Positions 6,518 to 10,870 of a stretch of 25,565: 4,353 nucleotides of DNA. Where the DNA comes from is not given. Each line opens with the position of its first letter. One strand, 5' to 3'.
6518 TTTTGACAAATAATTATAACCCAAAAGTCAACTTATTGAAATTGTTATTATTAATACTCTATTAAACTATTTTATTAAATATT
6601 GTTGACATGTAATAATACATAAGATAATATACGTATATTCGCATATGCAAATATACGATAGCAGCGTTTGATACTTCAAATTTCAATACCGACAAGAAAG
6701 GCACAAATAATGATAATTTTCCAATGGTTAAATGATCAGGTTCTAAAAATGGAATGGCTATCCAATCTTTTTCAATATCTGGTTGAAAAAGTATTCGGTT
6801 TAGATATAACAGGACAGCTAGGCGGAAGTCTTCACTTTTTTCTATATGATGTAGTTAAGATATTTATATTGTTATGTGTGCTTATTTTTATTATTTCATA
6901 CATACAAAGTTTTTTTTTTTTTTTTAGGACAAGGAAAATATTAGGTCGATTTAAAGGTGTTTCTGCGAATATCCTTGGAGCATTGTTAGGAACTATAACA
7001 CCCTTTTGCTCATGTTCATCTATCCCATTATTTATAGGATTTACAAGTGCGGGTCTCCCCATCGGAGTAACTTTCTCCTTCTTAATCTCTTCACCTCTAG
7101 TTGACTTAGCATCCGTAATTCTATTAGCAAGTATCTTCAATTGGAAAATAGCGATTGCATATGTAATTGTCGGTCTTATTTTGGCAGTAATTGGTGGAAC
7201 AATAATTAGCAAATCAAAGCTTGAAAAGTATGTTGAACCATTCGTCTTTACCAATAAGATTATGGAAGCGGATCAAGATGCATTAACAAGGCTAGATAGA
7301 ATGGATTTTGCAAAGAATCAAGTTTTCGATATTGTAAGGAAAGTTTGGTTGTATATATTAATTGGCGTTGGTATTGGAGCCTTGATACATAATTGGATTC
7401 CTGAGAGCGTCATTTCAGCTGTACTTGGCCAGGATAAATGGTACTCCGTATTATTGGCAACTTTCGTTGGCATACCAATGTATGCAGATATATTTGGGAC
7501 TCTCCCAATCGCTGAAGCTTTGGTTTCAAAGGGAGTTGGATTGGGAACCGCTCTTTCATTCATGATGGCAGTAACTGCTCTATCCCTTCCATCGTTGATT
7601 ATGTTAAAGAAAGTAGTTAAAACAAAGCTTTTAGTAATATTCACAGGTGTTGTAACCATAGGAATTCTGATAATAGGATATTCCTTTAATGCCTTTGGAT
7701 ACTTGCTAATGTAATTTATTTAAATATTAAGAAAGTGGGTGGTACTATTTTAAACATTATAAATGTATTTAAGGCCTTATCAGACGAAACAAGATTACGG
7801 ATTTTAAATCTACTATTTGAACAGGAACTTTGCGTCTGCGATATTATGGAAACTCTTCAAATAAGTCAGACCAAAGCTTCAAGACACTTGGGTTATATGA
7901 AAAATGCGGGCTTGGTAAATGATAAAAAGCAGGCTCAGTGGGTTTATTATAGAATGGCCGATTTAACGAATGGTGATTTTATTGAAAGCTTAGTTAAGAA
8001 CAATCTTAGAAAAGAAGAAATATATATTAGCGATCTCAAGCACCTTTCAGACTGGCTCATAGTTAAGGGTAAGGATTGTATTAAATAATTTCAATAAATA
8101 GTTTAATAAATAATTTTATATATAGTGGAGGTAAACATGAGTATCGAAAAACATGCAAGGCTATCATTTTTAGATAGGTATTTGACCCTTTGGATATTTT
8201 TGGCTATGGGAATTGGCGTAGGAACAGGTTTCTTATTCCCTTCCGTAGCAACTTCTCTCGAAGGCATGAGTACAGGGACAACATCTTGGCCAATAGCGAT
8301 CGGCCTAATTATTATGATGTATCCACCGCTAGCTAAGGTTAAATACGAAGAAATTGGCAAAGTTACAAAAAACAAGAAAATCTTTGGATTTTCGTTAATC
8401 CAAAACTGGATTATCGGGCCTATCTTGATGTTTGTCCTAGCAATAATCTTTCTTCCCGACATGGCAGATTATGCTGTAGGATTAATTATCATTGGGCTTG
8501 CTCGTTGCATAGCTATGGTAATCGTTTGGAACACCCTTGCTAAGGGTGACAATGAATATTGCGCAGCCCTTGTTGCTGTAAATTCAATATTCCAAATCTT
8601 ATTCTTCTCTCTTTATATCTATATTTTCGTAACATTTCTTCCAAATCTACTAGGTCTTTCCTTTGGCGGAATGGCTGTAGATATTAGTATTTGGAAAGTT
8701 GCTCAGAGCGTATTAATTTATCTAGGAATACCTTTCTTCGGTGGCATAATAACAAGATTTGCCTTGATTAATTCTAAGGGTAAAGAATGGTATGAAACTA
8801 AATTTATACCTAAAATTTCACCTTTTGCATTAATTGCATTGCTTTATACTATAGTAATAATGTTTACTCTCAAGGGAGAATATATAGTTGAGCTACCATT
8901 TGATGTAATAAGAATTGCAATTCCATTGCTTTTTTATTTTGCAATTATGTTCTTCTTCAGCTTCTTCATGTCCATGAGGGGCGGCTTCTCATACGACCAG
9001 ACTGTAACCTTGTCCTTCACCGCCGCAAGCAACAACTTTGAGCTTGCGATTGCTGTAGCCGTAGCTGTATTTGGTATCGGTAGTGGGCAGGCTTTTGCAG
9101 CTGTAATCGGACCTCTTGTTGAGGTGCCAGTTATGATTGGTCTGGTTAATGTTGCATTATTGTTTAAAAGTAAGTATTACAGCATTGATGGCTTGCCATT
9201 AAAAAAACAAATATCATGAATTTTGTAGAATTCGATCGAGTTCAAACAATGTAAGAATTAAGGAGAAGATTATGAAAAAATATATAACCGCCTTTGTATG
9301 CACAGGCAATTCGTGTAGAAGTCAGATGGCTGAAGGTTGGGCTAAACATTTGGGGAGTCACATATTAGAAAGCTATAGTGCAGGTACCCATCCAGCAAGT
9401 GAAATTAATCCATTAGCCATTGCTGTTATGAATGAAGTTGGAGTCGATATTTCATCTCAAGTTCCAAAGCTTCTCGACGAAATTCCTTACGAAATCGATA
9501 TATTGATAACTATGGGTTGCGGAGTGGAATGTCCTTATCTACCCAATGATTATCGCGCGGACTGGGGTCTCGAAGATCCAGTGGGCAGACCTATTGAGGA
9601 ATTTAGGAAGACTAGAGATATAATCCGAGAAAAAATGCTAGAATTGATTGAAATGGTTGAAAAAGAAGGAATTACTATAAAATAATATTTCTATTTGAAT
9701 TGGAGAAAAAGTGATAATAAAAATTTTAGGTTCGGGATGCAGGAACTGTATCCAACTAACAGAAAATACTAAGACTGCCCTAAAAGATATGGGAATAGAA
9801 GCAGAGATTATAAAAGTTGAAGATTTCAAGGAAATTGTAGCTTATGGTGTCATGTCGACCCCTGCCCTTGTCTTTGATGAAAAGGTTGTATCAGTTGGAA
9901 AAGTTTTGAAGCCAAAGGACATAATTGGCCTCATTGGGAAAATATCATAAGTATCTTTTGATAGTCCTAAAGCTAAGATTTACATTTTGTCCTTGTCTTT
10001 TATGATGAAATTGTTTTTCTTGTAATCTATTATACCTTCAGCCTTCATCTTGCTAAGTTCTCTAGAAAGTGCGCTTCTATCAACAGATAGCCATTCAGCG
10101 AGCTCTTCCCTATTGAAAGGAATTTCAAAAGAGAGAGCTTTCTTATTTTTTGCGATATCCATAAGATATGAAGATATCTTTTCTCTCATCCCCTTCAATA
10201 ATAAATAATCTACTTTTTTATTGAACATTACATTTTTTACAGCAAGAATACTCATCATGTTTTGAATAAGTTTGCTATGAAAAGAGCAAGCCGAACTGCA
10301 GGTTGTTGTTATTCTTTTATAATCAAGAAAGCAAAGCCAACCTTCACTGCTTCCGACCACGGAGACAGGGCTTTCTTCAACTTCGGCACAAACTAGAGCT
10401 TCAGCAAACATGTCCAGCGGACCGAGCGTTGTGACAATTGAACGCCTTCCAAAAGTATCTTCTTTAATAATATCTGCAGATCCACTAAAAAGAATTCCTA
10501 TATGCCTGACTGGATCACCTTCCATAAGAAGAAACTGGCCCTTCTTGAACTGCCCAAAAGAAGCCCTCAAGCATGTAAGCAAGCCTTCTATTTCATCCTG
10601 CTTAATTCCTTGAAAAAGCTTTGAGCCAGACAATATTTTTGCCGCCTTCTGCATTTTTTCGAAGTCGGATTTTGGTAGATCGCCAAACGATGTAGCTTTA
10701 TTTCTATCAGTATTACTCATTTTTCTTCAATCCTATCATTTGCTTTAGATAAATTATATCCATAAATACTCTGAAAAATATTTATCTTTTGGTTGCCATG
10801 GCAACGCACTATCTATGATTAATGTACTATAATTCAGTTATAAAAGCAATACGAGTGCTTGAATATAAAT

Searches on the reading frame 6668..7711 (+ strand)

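Call 43: search_protein_families(library=pfam, proteins=[window:6668-7711:+])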
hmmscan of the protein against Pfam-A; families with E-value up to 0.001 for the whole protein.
window:6668-7711:+ (348 aa): 1 family
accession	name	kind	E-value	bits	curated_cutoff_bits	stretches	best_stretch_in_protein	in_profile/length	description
PF03773.19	ArsP_1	-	3.1e-67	227.2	32.3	1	51-341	2-293/294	Predicted permease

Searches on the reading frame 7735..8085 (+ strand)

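Call 43: search_protein_families(library=pfam, proteins=[window:7735-8085:+])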
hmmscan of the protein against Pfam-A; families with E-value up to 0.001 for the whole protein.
window:7735-8085:+ (117 aa): 2 families
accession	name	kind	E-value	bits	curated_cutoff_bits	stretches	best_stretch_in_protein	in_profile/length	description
PF01022.26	HTH_5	-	6.2e-18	64.8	22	1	17-62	1-46/47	Bacterial regulatory protein, arsR family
PF12840.13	HTH_20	-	6.2e-06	26.5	27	1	15-62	1-49/51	Helix-turn-helix domain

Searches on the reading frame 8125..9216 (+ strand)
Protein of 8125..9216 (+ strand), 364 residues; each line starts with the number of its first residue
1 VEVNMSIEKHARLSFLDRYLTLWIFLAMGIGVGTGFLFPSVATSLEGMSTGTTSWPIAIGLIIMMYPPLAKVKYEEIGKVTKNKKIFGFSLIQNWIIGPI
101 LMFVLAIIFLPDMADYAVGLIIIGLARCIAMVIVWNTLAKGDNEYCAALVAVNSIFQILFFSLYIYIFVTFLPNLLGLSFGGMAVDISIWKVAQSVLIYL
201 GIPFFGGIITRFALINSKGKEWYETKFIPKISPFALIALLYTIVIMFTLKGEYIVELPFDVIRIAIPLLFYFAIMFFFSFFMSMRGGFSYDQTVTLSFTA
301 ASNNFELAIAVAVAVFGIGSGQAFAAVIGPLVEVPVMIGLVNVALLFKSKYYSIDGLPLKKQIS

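Call 43: search_protein_families(library=pfam, proteins=[window:8125-9216:+])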
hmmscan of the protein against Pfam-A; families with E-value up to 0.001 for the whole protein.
window:8125-9216:+ (364 aa): 1 family
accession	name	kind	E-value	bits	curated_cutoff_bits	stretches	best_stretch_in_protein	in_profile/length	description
PF01758.21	SBF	-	1.8e-57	194.6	24.3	1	58-256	1-190/191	Sodium Bile acid symporter family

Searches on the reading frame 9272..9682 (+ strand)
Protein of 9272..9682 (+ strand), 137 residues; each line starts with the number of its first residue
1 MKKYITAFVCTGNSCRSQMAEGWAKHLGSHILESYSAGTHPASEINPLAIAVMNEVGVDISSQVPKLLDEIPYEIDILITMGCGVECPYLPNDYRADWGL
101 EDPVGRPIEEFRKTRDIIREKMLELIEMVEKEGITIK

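Call 43: search_protein_families(library=pfam, proteins=[window:9272-9682:+])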
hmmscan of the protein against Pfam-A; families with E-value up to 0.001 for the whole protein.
window:9272-9682:+ (137 aa): 1 family
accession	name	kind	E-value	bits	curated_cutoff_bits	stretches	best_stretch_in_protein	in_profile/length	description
PF01451.26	LMWPc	-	3.3e-20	73.2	23.2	1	7-124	2-142/144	Low molecular weight phosphotyrosine protein phosphatase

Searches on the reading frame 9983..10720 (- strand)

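Call 6: search_protein_families(library=pfam, proteins=[window:9983-10720:-])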
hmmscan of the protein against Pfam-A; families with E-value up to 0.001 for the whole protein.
window:9983-10720:- (246 aa): 2 families
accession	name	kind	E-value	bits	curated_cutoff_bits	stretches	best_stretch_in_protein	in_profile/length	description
PF13545.12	HTH_Crp_2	-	1.3e-12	47.9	27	1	180-245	1-66/70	Crp-like helix-turn-helix domain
PF00027.35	cNMP_binding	-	3.8e-11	43.2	27.5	1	57-140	3-85/89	Cyclic nucleotide-binding domain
